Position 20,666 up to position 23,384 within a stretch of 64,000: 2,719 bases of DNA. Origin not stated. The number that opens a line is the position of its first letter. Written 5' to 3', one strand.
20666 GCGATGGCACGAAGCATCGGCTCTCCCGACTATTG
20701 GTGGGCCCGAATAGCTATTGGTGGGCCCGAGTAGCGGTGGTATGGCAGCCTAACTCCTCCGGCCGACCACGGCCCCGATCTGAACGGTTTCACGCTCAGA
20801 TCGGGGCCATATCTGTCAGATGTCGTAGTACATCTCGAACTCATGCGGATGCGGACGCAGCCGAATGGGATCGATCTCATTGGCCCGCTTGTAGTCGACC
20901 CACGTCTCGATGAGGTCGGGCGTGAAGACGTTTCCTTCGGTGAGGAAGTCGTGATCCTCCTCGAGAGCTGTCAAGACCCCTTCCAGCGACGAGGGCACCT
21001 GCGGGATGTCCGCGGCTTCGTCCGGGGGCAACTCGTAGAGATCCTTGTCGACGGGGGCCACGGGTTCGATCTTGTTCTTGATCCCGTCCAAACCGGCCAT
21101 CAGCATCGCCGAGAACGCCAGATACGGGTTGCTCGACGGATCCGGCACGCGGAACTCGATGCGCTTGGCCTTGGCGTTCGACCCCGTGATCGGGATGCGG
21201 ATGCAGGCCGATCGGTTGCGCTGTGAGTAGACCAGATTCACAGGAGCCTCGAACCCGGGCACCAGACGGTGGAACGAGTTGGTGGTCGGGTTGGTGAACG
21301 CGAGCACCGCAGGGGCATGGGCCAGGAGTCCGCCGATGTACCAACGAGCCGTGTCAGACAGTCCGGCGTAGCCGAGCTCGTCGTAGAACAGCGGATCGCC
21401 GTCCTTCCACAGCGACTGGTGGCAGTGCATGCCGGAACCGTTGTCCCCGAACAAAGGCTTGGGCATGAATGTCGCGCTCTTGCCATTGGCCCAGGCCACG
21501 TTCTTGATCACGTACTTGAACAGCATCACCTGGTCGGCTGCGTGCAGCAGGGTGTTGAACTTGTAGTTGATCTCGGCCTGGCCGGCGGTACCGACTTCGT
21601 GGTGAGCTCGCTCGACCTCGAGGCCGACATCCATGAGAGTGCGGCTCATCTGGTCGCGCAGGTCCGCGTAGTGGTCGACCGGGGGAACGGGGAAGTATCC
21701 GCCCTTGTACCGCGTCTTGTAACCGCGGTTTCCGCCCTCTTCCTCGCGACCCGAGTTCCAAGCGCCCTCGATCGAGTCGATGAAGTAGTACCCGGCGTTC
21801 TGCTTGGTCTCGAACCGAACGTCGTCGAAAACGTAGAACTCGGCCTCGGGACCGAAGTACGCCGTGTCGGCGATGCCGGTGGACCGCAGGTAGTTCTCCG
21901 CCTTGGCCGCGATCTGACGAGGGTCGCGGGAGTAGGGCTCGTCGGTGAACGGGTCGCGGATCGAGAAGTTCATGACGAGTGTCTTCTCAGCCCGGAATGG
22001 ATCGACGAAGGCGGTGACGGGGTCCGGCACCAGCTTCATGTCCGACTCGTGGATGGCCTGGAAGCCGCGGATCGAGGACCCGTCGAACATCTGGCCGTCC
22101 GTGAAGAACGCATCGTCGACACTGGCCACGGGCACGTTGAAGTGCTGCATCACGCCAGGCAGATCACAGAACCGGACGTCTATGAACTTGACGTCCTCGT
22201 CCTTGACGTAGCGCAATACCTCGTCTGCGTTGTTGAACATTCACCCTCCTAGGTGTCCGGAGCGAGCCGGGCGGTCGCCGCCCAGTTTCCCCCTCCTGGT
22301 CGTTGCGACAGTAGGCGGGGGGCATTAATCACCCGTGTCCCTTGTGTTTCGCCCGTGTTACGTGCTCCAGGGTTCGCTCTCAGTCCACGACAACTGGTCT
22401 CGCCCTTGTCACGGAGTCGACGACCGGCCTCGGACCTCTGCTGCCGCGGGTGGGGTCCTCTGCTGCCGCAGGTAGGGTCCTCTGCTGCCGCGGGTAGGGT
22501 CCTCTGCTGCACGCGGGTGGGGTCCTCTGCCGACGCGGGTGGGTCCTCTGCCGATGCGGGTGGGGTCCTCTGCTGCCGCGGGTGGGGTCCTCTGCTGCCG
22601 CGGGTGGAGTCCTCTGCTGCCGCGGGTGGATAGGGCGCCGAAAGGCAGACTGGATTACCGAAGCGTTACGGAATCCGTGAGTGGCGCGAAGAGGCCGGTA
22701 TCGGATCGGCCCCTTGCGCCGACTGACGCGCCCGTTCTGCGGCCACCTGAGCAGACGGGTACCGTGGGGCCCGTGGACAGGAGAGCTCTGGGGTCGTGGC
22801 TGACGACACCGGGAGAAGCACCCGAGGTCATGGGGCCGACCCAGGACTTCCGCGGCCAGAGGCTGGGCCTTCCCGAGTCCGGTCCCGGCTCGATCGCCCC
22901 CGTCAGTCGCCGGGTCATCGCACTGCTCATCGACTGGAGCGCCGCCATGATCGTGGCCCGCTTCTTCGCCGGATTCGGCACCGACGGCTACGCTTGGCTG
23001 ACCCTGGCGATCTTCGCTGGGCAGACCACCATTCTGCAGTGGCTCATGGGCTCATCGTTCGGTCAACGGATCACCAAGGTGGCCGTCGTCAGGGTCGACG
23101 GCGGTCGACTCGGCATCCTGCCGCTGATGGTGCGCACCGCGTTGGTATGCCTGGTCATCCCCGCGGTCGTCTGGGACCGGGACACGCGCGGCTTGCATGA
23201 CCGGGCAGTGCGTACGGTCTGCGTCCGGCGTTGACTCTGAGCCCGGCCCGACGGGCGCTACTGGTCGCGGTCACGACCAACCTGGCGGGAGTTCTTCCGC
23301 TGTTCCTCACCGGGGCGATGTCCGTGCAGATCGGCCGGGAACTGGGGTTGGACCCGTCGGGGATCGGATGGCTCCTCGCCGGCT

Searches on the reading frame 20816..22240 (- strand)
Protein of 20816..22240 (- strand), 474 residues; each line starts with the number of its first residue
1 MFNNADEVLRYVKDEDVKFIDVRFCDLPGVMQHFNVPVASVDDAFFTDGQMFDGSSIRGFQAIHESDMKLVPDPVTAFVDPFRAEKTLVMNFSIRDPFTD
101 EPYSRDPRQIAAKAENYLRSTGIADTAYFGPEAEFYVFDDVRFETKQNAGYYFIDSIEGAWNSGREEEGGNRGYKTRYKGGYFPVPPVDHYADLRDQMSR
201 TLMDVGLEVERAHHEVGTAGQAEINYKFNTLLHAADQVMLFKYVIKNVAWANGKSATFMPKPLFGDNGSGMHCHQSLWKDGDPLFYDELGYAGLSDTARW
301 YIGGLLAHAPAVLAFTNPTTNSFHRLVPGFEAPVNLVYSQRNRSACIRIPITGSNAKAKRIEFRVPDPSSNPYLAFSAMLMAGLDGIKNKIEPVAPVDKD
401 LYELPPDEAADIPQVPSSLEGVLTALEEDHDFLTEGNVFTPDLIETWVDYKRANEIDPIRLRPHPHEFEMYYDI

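Call 8: find_encoding_contigs(protein=window:20816-22240:-, flank=10000, max_places=10)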
Protein window:20816-22240:- (474 aa): 8 contigs read that carry it; 8 places shown.
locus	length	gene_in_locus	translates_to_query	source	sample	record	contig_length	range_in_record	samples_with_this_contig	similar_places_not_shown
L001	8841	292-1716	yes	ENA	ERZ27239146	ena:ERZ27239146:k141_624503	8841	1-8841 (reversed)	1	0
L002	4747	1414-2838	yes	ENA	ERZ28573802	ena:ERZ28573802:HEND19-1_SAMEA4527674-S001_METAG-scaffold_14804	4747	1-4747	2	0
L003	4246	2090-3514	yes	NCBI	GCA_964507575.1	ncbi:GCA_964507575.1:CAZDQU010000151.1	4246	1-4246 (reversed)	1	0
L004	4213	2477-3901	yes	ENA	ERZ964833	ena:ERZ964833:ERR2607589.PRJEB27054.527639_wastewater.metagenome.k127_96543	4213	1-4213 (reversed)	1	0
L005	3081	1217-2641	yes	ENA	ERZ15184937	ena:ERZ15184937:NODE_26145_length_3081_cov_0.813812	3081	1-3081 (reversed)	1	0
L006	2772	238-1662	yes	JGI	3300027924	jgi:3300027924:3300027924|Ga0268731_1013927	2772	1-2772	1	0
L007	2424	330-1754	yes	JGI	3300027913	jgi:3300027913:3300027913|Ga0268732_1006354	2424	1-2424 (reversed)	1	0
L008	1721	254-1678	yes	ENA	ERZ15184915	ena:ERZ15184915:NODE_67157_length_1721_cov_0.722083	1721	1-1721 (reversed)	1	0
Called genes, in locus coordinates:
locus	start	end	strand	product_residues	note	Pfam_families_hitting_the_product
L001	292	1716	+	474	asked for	PF03951:Gln-synt_N, PF00120:Gln-synt_C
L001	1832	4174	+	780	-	-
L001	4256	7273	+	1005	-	PF13191:AAA_16, PF00196:GerE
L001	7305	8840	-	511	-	?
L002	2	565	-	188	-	?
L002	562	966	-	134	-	PF06271:RDD (weak)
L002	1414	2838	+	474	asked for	PF03951:Gln-synt_N, PF00120:Gln-synt_C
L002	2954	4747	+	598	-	?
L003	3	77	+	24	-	?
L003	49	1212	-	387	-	PF07690:MFS_1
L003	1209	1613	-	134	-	PF06271:RDD (weak)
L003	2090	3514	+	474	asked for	PF03951:Gln-synt_N, PF00120:Gln-synt_C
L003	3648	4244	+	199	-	?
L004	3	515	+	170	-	?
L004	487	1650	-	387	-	PF07690:MFS_1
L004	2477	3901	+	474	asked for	PF03951:Gln-synt_N, PF00120:Gln-synt_C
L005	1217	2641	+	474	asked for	PF03951:Gln-synt_N, PF00120:Gln-synt_C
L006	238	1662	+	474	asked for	PF03951:Gln-synt_N, PF00120:Gln-synt_C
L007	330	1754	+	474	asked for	PF03951:Gln-synt_N, PF00120:Gln-synt_C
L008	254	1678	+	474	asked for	PF03951:Gln-synt_N, PF00120:Gln-synt_C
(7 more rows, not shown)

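Call 25: find_homologous_proteins(query=L001:1832-4171:+)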
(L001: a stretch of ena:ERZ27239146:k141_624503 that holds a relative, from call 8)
Query L001:1832-4171:+ (780 aa): 33 proteins with E <= 0.001 among 8000 candidates.
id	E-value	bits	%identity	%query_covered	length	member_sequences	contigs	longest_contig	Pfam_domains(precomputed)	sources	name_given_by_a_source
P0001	0.0e+0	1751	100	100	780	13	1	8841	-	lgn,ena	-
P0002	0.0e+0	1505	85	100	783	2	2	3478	-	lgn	-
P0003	0.0e+0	1174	72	94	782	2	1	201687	-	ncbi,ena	-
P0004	0.0e+0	1144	68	100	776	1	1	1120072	-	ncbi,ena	-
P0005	0.0e+0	1101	66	100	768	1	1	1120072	-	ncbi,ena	-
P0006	0.0e+0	1095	67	97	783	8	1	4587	-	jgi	jgi:hypothetical protein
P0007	0.0e+0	1085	67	100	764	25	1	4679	-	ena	-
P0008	0.0e+0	1083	67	100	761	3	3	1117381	-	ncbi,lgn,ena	ncbi:MAG: hypothetical protein V9E82_10840 [Candidatus Nanopelagicales bacterium]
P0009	0.0e+0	1083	66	100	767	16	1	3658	-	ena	-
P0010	0.0e+0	1054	66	97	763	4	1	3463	-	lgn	-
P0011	0.0e+0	1052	66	100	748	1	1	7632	-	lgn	-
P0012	0.0e+0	1033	64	100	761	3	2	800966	-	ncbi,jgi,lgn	jgi:hypothetical protein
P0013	0.0e+0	1014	64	100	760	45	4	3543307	-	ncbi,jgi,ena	jgi:hypothetical protein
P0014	6.2e-285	966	61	100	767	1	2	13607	-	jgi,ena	-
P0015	4.3e-273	926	62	95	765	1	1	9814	-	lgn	-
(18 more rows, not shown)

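Call 26: find_encoding_contigs(protein=P0003, flank=10000, max_places=2)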
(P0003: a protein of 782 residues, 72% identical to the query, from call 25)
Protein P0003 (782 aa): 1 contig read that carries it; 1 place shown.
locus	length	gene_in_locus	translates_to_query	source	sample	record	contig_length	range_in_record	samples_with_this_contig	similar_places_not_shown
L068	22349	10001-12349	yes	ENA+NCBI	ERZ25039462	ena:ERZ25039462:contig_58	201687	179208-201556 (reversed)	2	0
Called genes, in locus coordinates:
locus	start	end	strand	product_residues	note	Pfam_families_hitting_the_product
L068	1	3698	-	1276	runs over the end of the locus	?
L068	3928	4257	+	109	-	PF03551:PadR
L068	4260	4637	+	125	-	PF06304:DUF1048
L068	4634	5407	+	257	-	PF00005:ABC_tran, PF13304:AAA_21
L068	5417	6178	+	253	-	PF01061:ABC2_membrane, PF12698:ABC2_membrane_3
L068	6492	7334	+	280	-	PF13714:PEP_mutase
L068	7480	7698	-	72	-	PF00085:Thioredoxin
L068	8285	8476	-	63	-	-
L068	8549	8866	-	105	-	PF10825:DUF2752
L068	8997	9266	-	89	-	PF04505:CD225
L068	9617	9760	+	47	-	-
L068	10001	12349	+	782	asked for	-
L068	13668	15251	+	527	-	PF04434:SWIM (weak)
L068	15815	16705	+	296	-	PF00176:SNF2-rel_dom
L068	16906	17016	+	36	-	-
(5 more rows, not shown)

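Call 27: find_encoding_contigs(protein=P0004, flank=10000, max_places=2)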
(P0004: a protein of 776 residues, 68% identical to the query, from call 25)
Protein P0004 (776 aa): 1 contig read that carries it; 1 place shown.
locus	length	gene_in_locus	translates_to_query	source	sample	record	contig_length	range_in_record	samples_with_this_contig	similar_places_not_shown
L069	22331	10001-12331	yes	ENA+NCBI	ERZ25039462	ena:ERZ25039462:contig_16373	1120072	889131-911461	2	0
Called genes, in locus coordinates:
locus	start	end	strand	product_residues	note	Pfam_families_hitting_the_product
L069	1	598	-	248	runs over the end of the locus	-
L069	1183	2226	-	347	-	PF13620:CarboxypepD_reg (faint)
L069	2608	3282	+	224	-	-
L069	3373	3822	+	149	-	-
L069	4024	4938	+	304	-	-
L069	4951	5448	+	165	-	-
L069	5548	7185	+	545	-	PF01833:TIG, PF04862:DUF642 (weak)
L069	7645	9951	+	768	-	-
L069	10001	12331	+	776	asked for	-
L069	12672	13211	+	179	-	PF05685:Uma2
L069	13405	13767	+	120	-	-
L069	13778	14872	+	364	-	PF00891:Methyltransf_2, PF13489:Methyltransf_23, PF05175:MTS, PF06325:PrmA (weak), PF13847:Methyltransf_31, PF08241:Methyltransf_11, PF08242:Methyltransf_12, PF13649:Methyltransf_25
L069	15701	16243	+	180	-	PF05685:Uma2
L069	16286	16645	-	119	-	-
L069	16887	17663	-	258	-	-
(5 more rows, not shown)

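Call 28: find_encoding_contigs(protein=P0013, flank=10000, max_places=2)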
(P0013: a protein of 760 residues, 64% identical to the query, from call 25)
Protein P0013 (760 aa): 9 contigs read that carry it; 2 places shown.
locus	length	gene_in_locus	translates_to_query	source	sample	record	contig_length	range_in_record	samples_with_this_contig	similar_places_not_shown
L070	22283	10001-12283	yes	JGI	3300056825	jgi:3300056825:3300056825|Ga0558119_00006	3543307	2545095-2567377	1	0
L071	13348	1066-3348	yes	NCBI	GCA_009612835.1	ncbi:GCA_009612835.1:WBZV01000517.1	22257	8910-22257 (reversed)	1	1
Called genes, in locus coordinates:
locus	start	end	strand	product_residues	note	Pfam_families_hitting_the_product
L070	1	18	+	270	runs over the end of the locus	PF00950:ABC-3, PF01032:FecCD (weak)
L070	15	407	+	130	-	PF01475:FUR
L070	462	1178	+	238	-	PF00230:MIP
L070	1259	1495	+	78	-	PF00571:CBS (faint)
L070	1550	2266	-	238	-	PF03734:YkuD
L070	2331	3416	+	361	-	PF11339:DUF3141 (weak), PF00561:Abhydrolase_1 (faint)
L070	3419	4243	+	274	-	PF00294:PfkB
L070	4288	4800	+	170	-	-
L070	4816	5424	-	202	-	-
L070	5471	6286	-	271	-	PF00106:adh_short, PF01370:Epimerase (faint), PF08659:KR, PF13561:adh_short_C2, PF16363:GDP_Man_Dehyd (faint)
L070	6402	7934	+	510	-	PF04542:Sigma70_r2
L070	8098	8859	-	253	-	PF00378:ECH_1, PF16113:ECH_2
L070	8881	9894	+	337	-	PF03193:RsgA_GTPase, PF02421:FeoB_N (faint), PF01926:MMR_HSR1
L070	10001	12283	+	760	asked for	-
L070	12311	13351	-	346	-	PF00005:ABC_tran, PF13304:AAA_21 (faint), PF03459:TOBE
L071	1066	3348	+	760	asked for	-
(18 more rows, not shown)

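Call 37: search_protein_families(library=ncbifam, proteins=[L001:1832-4171:+], max_evalue=0.01)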
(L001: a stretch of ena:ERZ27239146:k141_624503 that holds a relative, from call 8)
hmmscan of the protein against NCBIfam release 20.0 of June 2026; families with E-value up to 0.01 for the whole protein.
L001:1832-4171:+ (780 aa): 0 families

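Call 56: search_protein_families(library=phrogs, proteins=[L001:1832-4171:+], max_evalue=0.001)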
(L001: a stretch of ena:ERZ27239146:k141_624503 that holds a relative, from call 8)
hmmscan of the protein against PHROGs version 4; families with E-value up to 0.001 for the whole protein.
L001:1832-4171:+ (780 aa): 0 families

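Call 57: search_protein_families(library=padloc, proteins=[L001:1832-4171:+], max_evalue=0.001)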
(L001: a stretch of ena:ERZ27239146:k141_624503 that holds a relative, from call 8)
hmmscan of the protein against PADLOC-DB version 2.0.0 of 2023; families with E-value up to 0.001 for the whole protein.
L001:1832-4171:+ (780 aa): 0 families

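Call 58: predict_structure(alignment_id=A1)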
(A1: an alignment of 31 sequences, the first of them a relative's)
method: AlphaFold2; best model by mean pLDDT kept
length: 780 residues; sequences in the alignment: 31
mean_pLDDT: 68.3   pTM: 0.75
mean pLDDT of the five models: 68.3, 66.4, 65.7, 64.1, 62.7
residues with pLDDT >= 90: 141; 70-90: 314; 50-70: 109; < 50: 216
segments of 3 or more residues with pLDDT < 50: 1-39, 212-231, 259-264, 287-307, 309-320, 344-353, 373-385, 423-427, 455-475, 496-512, 514-521, 719-757
pLDDT, mean of each block of 10 residues (from residue 1): 30 28 24 33 78 89 94 89 92 90 81 89 94 95 92 90 87 87 86 83 72 37 37 72 91 60 56 91 61 31 42 39 71 74 48 51 62 46 54 90 89 73 52 81 82 53 36 57 71 50 43 44 67 77 82 91 91 75 69 73 83 83 81 64 84 82 91 84 89 83 64 51 38 38 35 45 78 84
secondary structure, 60 per line:
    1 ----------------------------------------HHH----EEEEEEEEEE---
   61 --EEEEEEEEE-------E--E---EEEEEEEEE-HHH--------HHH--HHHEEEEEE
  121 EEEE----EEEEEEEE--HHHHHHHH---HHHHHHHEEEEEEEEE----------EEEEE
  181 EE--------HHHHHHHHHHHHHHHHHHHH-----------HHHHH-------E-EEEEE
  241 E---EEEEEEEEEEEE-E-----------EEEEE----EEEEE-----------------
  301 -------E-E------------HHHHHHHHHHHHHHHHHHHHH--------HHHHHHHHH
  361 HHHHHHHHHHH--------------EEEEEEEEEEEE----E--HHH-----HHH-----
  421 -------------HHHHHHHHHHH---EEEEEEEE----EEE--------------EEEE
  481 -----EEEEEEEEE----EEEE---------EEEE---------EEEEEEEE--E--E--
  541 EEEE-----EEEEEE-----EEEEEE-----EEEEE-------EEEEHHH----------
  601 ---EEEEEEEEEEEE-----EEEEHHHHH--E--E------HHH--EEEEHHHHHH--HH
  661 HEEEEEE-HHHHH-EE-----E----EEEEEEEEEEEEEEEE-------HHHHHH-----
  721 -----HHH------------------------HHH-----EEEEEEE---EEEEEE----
elements in order (helices of 4 or more, strands of 3 or more residues): E48-57 E63-71 E86-94 E115-124 E129-136 H139-146 H150-156 E157-165 E176-182 H191-210 H222-226 E236-241 E245-256 E270-274 E279-283 H323-343 H352-371 E386-397 H434-444 E448-455 E460-462 E477-480 E486-494 E499-502 E512-515 E525-532 E541-544 E550-555 E561-566 E572-576 E584-587 E604-615 E621-624 H625-629 E647-650 H651-656 E662-667 H669-673 E687-702 H710-715 E761-767 E771-776

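Call 89: search_protein_representatives(alignment_id=A1)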
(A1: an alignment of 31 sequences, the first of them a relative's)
Query: 31 sequences, 765 profile positions. Proteins with E-value up to 0.001 (for the whole library): 61; up to 1e-10: 48; up to 1e-30: 22. The best 61 are listed.
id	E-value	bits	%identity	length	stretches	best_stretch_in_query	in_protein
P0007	0.0e+00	1215.2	-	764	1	1-765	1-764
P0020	0.0e+00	1086.5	-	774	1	1-764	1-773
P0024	0.0e+00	1030.6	-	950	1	5-763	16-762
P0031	2.8e-274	928.4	-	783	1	4-764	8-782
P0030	8.9e-273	923.4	-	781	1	4-762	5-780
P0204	2.7e-244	829.2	-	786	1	4-760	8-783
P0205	8.0e-226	768.2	-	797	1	4-759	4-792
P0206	2.9e-178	610.9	-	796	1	23-756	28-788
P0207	1.5e-168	578.7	-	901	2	6-414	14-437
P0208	1.8e-164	565.2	-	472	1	313-762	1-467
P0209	3.2e-147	508.2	-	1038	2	17-587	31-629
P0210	1.8e-133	462.7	-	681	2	25-420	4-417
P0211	2.0e-66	241.1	-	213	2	443-556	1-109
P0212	7.8e-60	219.3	-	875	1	18-756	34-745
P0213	2.7e-57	210.9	-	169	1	393-557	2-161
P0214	1.0e-52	195.7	-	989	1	37-754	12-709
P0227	6.0e-20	87.4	-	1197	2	45-492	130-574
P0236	2.5e-15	72.1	-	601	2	7-199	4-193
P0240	5.1e-12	61.2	-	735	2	5-212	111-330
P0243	1.1e-11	60.0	-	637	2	58-209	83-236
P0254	5.4e-06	41.2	-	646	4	50-211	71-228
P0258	2.5e-04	35.7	-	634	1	11-450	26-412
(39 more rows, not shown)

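Call 90: search_protein_families(library=pfam, proteins=[P0209, P0212, P0214, P0227, P0240, P0243, P0254, P0258, P0207, P0236], max_evalue=0.001)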
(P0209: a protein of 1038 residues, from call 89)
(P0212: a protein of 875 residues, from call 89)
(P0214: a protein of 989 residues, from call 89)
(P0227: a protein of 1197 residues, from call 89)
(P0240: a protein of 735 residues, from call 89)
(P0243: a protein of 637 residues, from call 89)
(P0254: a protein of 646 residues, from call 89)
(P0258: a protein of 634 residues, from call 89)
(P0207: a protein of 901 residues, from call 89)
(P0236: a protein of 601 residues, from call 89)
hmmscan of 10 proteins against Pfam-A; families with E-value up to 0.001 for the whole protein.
P0209 (1038 aa): 0 families

P0212 (875 aa): 1 family
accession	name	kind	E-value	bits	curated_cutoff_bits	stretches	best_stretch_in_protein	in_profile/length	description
PF01453.30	B_lectin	-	0.00037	21.4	32.4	0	818-870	21-75/105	D-mannose binding lectin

P0214 (989 aa): 1 family
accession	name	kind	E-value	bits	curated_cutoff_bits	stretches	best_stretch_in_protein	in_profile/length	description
PF01833.30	TIG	-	3.3e-37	126.8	20.9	3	812-893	2-84/84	IPT/TIG domain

P0227 (1197 aa): 0 families

P0240 (735 aa): 0 families

P0243 (637 aa): 0 families

P0254 (646 aa): 0 families

P0258 (634 aa): 0 families

P0207 (901 aa): 0 families

P0236 (601 aa): 0 families

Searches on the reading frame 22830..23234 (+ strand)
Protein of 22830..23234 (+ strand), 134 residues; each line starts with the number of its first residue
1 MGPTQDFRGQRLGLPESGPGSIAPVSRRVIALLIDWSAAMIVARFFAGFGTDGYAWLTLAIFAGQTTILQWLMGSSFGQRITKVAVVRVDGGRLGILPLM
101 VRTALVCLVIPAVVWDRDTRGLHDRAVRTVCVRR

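Call 54: search_protein_families(library=pfam, proteins=[window:22830-23234:+], max_evalue=0.001)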
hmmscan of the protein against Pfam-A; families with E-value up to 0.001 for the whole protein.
window:22830-23234:+ (134 aa): 1 family
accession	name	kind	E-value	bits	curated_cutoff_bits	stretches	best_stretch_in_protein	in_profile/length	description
PF06271.18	RDD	-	5e-06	27.3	24.1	1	23-126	2-135/137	RDD family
